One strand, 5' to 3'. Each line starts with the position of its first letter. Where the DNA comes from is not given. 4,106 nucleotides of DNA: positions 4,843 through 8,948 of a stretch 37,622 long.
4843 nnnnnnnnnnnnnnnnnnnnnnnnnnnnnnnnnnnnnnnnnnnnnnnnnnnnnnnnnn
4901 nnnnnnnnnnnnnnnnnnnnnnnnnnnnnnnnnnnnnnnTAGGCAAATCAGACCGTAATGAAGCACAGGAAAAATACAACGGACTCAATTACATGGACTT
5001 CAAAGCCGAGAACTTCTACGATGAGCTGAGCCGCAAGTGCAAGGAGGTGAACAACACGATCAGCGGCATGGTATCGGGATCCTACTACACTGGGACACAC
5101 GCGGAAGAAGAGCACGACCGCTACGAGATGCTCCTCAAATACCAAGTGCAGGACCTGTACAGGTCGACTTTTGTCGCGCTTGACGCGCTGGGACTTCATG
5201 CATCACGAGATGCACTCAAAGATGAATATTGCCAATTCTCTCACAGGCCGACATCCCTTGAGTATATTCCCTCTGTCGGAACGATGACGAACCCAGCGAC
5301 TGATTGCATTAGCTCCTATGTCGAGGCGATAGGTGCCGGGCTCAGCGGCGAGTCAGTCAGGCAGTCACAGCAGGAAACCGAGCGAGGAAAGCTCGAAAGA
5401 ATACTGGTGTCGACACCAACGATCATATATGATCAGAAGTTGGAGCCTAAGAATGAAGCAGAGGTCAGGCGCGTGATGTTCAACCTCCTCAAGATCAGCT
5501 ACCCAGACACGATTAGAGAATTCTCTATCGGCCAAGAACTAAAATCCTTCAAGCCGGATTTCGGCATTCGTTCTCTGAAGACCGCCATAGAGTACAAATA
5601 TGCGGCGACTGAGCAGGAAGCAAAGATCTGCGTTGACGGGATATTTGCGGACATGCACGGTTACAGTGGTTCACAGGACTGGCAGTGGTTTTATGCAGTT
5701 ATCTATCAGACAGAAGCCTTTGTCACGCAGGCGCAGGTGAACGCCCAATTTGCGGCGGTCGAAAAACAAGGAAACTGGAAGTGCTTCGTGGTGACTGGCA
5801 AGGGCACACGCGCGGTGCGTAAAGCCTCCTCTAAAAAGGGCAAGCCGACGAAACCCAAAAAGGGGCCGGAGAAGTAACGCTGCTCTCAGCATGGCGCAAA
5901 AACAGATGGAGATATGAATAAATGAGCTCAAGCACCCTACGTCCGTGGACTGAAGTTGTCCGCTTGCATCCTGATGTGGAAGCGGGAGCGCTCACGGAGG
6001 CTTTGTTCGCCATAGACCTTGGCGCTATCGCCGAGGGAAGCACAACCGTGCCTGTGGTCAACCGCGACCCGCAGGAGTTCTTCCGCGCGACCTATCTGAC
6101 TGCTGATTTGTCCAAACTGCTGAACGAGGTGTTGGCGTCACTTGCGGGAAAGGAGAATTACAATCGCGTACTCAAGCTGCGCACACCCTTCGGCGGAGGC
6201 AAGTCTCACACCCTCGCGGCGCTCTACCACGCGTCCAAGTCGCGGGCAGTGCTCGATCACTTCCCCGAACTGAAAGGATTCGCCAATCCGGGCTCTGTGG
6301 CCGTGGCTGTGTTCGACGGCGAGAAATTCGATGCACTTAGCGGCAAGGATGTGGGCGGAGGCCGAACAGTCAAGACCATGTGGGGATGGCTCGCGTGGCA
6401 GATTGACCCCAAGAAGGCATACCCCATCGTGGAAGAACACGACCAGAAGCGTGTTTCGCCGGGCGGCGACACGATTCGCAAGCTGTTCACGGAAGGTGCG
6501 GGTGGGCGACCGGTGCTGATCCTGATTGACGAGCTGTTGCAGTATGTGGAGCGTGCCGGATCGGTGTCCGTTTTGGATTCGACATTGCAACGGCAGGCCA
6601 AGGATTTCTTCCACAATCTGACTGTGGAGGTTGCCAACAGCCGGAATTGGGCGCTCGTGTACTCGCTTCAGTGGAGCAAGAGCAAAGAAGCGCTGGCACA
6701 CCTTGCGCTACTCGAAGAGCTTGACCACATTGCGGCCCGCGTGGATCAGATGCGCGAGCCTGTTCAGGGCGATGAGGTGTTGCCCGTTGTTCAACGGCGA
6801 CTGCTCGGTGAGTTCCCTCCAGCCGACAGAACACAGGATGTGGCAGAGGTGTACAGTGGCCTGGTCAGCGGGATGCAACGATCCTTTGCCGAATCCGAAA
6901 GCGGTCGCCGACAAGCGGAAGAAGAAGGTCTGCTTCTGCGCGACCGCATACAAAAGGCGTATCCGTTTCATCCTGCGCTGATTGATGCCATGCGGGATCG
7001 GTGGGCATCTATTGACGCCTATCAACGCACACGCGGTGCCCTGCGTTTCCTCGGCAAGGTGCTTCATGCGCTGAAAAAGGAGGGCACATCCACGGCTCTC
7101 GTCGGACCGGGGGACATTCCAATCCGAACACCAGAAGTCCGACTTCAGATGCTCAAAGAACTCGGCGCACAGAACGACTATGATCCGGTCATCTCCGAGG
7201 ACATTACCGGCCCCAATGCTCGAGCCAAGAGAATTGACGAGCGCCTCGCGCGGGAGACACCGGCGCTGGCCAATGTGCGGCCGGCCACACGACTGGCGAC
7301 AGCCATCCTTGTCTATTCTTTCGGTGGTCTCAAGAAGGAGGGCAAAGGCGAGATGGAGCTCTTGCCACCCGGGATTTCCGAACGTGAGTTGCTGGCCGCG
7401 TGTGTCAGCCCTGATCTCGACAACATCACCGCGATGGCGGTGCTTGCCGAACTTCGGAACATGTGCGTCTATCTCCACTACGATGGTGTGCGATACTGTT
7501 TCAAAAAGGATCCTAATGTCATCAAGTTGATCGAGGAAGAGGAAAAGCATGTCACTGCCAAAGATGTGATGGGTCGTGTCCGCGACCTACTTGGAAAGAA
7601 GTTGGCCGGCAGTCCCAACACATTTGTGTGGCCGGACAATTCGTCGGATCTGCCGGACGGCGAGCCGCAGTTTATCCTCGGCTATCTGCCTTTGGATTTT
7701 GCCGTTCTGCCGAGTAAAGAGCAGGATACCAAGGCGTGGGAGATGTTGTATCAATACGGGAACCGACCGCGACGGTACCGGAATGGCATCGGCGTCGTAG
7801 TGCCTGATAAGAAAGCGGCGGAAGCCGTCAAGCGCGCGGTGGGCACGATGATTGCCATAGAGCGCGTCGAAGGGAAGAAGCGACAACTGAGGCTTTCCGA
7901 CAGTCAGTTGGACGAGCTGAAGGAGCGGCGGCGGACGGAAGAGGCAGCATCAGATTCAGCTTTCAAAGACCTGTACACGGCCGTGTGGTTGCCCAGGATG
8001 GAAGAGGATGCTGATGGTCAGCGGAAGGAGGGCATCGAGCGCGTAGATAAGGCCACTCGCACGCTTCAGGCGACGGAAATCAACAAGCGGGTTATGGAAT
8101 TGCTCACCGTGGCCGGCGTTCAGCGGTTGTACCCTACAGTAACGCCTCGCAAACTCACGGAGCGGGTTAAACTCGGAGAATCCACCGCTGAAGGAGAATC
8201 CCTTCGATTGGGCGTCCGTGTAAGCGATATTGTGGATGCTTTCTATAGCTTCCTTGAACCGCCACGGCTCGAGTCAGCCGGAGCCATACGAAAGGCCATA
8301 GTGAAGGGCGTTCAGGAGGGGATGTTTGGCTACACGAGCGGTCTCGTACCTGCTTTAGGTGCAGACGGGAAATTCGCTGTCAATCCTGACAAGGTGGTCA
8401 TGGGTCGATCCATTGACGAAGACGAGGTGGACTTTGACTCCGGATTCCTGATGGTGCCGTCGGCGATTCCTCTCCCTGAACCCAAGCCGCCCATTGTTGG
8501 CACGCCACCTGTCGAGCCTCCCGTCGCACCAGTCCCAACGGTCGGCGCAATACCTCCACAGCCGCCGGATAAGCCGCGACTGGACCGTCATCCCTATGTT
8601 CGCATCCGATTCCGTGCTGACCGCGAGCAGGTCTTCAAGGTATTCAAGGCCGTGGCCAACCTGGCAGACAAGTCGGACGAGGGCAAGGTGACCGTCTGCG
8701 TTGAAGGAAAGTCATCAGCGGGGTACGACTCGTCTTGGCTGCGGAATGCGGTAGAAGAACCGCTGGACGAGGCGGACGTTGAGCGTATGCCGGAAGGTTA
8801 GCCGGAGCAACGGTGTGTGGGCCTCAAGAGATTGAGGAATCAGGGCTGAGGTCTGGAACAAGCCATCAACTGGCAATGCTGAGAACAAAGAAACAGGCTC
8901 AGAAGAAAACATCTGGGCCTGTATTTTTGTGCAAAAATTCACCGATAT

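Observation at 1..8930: DarTG toxin-antitoxin wired into a DUF1156 methylase / PD-(D/E)xK / DUF499 ATPase operon: candidate composite defence system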

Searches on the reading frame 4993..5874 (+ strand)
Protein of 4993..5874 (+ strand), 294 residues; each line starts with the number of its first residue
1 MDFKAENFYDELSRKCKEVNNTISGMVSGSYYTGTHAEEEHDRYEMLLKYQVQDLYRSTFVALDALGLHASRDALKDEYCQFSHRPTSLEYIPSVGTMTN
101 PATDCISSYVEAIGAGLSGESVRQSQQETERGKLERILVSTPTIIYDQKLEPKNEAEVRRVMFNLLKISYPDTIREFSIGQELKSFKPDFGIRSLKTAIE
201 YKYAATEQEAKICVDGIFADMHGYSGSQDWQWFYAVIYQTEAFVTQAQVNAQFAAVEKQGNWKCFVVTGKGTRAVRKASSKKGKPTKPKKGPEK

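Call 4: search_protein_families(library=pfam, proteins=[window:4993-5874:+], max_evalue=0.01)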
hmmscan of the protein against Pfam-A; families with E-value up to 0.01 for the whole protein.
window:4993-5874:+ (294 aa): 1 family
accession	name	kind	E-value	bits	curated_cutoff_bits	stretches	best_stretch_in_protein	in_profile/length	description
PF18742.7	DpnII-MboI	-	1e-10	41.8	27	1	148-252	27-133/150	REase_DpnII-MboI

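Call 5: search_protein_families(library=padloc, proteins=[window:4993-5874:+], max_evalue=0.01)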
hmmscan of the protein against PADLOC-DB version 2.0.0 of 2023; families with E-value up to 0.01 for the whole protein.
window:4993-5874:+ (294 aa): 3 families
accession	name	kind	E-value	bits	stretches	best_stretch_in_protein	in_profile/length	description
PDLC02411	Aga_Helical-REase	-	8.9e-08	29.7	1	148-241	255-347/378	Class II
PDLC02407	Aga_Helical-REase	-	2.6e-06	25.1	1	154-247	273-367/401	Class II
PDLC02404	Aga_Helical-REase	-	7.1e-05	20.7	1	153-241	247-336/368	Class II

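Call 63: find_homologous_proteins(query=window:4993-5874:+, max_evalue=0.00001)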
Query window:4993-5874:+ (294 aa): 5 proteins with E <= 0.00001 among 949 candidates.
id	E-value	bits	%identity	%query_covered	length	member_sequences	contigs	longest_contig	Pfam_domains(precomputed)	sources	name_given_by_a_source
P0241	2.2e-195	665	100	100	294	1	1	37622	PF18742.8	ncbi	ncbi:MAG: hypothetical protein V1784_01265 [bacterium]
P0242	3.6e-76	274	49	91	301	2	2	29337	-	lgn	-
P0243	1.5e-51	194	38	97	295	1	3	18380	PF18742.8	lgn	-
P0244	3.6e-51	192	42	78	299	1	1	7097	PF18742.8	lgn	-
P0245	1.4e-49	187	38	93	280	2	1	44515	PF18742.8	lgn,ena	-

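Call 64: find_encoding_contigs(protein=P0243, flank=8000, max_places=1)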
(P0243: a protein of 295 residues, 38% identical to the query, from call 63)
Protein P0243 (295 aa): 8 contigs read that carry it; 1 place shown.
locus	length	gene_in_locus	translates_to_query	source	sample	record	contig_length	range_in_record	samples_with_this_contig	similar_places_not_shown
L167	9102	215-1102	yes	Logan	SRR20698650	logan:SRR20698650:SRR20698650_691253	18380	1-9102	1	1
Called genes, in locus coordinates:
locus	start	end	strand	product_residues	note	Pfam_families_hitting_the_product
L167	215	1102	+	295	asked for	PF18742:DpnII-MboI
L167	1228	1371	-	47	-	-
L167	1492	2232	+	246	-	-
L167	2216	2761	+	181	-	PF08747:BrxB (weak)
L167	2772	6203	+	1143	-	-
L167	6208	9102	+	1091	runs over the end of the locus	PF02384:N6_Mtase (faint), PF20473:MmeI_Mtase (faint), PF07669:Eco57I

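Call 65: find_encoding_contigs(protein=P0245, flank=8000, max_places=1)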
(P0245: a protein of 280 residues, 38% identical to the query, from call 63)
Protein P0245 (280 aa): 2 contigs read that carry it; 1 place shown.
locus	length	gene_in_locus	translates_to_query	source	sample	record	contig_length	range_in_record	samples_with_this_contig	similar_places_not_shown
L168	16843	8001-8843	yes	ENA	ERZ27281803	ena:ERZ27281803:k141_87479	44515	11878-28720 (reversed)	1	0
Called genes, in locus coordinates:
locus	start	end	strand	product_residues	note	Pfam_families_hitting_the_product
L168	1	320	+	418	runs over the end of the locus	PF07690:MFS_1, PF12832:MFS_1_like, PF07690:MFS_1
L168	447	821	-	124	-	-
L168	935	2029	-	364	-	PF02541:Ppx-GppA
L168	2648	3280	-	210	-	PF00072:Response_reg, PF00196:GerE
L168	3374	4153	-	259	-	PF00561:Abhydrolase_1, PF12146:Hydrolase_4, PF12697:Abhydrolase_6, PF03096:Ndr, PF12695:Abhydrolase_5 (weak)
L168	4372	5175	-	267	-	PF01987:AIM24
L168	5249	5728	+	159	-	-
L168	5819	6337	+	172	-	PF00210:Ferritin, PF02915:Rubrerythrin (weak)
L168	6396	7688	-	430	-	PF05195:AMP_N, PF00557:Peptidase_M24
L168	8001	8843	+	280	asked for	PF18742:DpnII-MboI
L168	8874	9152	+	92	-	-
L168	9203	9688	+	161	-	PF00583:Acetyltransf_1, PF13673:Acetyltransf_10, PF13508:Acetyltransf_7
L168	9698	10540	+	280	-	PF13428:TPR_14 (faint), PF14559:TPR_19 (faint)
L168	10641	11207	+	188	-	-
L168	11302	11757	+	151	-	PF08327:AHSA1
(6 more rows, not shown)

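Call 66: find_encoding_contigs(protein=P0244, flank=8000, max_places=1)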
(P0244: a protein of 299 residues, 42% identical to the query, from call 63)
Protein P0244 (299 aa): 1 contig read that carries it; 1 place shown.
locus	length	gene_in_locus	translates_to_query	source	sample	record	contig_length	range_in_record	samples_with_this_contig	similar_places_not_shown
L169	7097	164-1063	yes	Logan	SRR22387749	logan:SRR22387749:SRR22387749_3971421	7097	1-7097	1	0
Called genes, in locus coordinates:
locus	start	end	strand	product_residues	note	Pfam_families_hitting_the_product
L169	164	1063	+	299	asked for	PF18742:DpnII-MboI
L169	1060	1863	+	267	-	-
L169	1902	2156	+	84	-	PF03747:ADP_ribosyl_GH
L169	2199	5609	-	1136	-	PF00270:DEAD (faint), PF00580:UvrD-helicase, PF13245:AAA_19, PF00580:UvrD-helicase, PF13361:UvrD_C, PF01396:Zn_ribbon_Top1, PF13432:TPR_16 (weak), PF13280:WYL (weak), +10 more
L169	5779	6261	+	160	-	-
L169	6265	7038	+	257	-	PF08861:DUF1828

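Call 71: search_protein_families(library=ncbifam, proteins=[window:4993-5874:+], max_evalue=0.001)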
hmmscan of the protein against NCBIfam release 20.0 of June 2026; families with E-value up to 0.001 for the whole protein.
window:4993-5874:+ (294 aa): 0 families

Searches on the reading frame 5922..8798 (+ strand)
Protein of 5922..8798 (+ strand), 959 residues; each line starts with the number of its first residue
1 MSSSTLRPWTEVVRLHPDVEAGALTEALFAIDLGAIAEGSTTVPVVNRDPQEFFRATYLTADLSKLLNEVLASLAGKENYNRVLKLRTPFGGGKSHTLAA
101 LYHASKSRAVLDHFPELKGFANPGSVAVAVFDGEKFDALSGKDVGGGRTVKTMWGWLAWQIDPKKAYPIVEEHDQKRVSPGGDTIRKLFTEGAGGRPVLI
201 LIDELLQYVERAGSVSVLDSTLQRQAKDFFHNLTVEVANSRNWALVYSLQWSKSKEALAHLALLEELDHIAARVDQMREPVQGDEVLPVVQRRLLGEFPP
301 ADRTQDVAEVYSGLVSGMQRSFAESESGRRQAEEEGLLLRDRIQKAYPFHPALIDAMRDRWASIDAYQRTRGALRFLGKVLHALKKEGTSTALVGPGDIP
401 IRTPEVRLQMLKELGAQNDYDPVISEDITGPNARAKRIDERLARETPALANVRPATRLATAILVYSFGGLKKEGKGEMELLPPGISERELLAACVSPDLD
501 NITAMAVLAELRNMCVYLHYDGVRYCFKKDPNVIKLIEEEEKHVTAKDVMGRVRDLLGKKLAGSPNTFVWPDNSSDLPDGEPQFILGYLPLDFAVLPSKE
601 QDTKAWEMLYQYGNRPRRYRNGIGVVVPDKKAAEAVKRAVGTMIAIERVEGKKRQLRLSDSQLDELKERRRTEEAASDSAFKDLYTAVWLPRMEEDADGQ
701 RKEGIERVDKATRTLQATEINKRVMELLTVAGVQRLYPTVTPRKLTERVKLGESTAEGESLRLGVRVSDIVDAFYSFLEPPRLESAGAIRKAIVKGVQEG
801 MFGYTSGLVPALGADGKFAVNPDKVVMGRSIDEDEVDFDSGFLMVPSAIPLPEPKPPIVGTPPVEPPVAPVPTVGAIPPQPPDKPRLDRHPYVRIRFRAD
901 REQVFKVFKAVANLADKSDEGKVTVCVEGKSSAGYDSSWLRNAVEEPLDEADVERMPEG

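Call 4: search_protein_families(library=pfam, proteins=[window:5922-8798:+], max_evalue=0.01)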
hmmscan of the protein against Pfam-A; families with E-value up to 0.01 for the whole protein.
window:5922-8798:+ (959 aa): 1 family
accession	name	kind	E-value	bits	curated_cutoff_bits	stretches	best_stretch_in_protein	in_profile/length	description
PF04465.17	DUF499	-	5.5e-30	104.4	23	1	146-555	46-436/1024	Protein of unknown function (DUF499)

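Call 5: search_protein_families(library=padloc, proteins=[window:5922-8798:+], max_evalue=0.01)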
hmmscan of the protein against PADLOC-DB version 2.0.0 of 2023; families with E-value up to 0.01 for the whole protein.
window:5922-8798:+ (959 aa): 4 families
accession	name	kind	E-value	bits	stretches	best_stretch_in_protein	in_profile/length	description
PDLC00662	HmaC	-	1.8e-98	328.9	1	5-807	2-779/941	AAA+ ATPase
PDLC02192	DUF499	-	7e-37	124.8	1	47-729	32-663/1022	-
PDLC02488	BrxC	-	9.1e-05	18.6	1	339-387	403-448/1240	BrxC-PglY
PDLC02779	SspC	-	0.0041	12.9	0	56-97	23-63/1054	SspC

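Call 11: find_encoding_contigs(protein=window:5922-8798:+, flank=10000, max_places=6)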
Protein window:5922-8798:+ (959 aa): no gene with exactly this product is on record in the collection.

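Call 71: search_protein_families(library=ncbifam, proteins=[window:5922-8798:+], max_evalue=0.001)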
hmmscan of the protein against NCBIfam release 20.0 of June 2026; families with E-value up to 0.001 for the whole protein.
window:5922-8798:+ (959 aa): 1 family
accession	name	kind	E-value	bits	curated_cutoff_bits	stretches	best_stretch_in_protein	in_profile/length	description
NF042962.1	DUF499_antiphage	equivalog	1.9e-49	168.5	1200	1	46-744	31-675/1025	anti-phage-associated DUF499 domain-containing protein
